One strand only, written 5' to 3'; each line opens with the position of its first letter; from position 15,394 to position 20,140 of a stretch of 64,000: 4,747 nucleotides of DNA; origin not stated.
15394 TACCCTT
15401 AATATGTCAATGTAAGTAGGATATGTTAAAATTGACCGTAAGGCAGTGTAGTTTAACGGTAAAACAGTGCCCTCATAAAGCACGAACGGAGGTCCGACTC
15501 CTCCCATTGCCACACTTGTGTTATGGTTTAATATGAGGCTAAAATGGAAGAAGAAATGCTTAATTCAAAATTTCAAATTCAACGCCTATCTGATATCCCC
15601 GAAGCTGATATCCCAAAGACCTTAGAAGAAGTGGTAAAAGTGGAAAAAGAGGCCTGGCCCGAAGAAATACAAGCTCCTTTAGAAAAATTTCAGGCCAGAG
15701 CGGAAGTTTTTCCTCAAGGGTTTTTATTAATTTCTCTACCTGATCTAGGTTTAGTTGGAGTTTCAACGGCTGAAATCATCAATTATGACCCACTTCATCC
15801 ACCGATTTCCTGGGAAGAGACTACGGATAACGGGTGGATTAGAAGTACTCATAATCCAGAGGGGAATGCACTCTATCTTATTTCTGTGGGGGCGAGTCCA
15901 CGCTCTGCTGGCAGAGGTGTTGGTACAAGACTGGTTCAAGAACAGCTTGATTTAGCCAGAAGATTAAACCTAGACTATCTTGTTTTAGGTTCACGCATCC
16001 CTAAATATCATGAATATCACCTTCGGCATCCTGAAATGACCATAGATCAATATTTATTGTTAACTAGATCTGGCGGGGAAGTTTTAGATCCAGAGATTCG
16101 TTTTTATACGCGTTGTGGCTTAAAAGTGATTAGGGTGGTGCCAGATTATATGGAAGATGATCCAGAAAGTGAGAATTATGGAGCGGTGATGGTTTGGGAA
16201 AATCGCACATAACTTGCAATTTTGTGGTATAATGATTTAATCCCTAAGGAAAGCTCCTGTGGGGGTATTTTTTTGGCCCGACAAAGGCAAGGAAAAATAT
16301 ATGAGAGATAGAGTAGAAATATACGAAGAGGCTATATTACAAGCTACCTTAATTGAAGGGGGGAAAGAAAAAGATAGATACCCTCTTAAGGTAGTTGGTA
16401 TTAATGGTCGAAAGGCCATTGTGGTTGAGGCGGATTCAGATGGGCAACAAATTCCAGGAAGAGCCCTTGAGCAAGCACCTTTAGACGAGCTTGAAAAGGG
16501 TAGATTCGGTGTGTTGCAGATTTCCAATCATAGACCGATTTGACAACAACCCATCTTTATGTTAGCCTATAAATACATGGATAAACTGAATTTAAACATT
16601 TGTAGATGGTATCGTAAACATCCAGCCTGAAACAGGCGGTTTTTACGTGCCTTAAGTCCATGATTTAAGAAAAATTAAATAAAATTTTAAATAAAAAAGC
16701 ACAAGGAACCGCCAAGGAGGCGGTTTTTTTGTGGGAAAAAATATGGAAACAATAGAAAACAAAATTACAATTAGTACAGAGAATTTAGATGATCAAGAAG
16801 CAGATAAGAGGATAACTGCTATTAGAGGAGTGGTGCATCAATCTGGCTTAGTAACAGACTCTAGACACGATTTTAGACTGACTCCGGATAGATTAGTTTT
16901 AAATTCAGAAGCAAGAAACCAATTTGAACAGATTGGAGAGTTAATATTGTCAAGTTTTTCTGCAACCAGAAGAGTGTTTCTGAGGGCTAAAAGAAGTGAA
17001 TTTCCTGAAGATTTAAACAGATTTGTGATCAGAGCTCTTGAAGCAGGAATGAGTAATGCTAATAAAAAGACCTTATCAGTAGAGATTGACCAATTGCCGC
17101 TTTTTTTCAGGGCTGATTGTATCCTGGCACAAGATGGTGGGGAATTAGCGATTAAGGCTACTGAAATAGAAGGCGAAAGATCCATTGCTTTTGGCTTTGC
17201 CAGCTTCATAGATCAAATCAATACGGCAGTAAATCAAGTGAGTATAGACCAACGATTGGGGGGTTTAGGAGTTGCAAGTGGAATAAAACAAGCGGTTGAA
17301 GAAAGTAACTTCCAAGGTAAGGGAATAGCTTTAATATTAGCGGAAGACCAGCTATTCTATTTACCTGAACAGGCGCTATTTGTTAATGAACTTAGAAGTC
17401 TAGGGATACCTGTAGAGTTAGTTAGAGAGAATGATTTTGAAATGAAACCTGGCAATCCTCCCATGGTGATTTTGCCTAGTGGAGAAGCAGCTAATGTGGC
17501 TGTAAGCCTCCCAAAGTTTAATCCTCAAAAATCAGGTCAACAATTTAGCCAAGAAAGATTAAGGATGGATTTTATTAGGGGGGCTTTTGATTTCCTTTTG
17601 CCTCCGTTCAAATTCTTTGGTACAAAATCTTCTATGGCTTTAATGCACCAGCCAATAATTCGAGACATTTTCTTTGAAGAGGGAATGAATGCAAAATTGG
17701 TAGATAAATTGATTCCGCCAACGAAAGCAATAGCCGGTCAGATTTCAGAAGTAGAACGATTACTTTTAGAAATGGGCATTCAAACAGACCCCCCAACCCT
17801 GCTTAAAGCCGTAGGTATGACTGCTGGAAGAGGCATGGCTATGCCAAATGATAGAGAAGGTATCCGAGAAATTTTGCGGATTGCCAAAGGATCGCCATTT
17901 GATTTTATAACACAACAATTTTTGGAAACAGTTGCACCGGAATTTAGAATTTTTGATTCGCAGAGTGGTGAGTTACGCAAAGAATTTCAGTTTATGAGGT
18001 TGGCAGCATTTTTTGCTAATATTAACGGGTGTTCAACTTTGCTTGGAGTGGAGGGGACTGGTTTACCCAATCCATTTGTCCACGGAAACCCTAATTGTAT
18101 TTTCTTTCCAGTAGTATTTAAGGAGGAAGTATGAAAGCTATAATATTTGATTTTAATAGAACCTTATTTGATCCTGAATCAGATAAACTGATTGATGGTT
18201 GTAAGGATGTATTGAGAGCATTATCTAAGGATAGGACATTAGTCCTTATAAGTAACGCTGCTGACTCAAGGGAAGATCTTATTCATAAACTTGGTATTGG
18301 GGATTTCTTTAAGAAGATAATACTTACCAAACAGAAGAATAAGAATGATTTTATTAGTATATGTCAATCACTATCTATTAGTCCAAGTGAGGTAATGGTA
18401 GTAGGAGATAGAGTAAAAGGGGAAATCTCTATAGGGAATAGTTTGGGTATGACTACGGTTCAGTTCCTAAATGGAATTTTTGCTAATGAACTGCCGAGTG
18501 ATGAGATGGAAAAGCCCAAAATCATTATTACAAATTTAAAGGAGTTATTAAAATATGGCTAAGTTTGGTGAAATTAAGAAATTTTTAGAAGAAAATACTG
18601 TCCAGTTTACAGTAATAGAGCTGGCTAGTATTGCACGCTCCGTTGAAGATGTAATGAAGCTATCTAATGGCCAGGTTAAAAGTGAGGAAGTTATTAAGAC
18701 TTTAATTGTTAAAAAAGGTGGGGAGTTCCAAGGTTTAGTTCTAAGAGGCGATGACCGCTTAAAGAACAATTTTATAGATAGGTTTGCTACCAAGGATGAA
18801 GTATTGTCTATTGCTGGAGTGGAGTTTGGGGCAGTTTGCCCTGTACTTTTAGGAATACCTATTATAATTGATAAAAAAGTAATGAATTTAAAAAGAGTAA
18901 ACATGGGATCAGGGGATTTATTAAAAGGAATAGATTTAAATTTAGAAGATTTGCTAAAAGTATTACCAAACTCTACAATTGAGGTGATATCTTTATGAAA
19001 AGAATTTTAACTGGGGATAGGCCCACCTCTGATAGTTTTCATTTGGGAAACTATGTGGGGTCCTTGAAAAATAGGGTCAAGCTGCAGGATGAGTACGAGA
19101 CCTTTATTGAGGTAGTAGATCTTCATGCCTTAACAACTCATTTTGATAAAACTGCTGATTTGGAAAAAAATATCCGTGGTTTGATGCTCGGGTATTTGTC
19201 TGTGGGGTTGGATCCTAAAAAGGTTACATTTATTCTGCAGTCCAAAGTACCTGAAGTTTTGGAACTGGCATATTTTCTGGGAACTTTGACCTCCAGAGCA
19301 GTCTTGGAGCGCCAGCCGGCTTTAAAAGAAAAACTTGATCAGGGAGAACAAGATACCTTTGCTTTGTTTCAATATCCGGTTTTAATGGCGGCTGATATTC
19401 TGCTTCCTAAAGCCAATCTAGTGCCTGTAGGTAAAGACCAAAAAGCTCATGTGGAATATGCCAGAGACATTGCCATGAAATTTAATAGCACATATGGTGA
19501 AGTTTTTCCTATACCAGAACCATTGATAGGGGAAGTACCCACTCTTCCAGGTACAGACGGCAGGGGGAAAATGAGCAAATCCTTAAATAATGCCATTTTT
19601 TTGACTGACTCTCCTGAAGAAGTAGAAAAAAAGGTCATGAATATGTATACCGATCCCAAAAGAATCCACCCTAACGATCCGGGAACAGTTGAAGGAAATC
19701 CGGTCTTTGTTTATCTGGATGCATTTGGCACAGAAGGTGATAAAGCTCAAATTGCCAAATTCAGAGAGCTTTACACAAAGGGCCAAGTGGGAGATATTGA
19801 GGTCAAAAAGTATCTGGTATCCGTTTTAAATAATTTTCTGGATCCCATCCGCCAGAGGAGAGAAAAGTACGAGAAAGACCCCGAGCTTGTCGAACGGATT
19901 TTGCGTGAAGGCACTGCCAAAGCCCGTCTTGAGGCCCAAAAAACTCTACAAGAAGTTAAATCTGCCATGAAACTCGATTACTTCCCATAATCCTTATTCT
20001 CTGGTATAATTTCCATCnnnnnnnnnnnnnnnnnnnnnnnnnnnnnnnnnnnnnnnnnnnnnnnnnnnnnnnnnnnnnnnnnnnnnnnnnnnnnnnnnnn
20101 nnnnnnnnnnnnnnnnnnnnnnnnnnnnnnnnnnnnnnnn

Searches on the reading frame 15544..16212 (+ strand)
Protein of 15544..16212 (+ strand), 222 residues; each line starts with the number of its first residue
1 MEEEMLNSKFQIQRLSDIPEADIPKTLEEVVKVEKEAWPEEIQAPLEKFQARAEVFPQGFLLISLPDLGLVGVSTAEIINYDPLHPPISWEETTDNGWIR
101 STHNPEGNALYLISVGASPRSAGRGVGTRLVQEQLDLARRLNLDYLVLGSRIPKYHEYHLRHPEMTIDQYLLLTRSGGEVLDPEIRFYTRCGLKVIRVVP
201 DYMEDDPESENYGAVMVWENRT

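Call 76: search_protein_families(library=pfam, proteins=[window:15544-16212:+], max_evalue=0.001)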
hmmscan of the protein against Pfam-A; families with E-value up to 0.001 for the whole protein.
window:15544-16212:+ (222 aa): 1 family
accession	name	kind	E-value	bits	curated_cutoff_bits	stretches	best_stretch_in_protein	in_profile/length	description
PF00583.31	Acetyltransf_1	-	1.2e-05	26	20.7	1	97-148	46-98/116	Acetyltransferase (GNAT) family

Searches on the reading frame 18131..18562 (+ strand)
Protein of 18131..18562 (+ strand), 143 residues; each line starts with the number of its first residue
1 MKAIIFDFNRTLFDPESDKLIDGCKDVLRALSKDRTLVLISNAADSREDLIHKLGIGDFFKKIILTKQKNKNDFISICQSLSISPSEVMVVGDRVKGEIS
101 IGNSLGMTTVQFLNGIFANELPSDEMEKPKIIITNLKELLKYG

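Call 69: search_protein_families(library=pfam, proteins=[window:18131-18562:+], max_evalue=0.001)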
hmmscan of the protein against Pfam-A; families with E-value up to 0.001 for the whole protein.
window:18131-18562:+ (143 aa): 4 families
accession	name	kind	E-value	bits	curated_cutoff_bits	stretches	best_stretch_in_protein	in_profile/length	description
PF00702.32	Hydrolase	-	4.2e-08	34.3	26.4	1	16-101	95-186/191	haloacid dehalogenase-like hydrolase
PF13242.12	Hydrolase_like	-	1.1e-07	32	22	1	76-139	12-75/75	HAD-hyrolase-like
PF09419.16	PGP_phosphatase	-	1.7e-07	31.4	20.4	1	1-116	41-167/168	Mitochondrial PGP phosphatase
PF13419.12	HAD_2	-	1.5e-06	28.9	23.8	1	16-110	76-176/178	Haloacid dehalogenase-like hydrolase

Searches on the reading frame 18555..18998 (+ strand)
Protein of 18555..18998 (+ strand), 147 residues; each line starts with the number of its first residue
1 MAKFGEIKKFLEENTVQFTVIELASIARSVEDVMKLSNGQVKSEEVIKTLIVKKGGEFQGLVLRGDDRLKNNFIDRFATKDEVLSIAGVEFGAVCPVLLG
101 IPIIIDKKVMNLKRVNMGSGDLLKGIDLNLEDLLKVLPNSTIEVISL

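Call 69: search_protein_families(library=pfam, proteins=[window:18555-18998:+], max_evalue=0.001)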
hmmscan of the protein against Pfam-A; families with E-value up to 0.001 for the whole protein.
window:18555-18998:+ (147 aa): 1 family
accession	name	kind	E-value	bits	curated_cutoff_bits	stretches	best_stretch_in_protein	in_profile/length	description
PF04073.20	tRNA_edit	-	5.2e-13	49.6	25.5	1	28-135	5-122/123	Aminoacyl-tRNA editing domain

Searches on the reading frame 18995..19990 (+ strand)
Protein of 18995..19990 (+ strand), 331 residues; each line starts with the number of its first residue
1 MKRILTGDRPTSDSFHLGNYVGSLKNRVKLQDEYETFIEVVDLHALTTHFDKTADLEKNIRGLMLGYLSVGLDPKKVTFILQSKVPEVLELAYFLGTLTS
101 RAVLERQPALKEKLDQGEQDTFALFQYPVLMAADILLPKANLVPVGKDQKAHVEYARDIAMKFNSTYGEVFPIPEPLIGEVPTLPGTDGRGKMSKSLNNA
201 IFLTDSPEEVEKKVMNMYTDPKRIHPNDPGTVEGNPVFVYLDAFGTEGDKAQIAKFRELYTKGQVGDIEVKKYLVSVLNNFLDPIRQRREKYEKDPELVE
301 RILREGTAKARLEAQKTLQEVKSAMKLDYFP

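Call 69: search_protein_families(library=pfam, proteins=[window:18995-19990:+], max_evalue=0.001)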
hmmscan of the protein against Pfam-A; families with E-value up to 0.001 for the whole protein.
window:18995-19990:+ (331 aa): 1 family
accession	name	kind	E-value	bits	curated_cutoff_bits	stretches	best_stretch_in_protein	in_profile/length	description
PF00579.31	tRNA-synt_1b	-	3e-67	227.5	21.1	1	3-282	7-291/292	tRNA synthetases class I (W and Y)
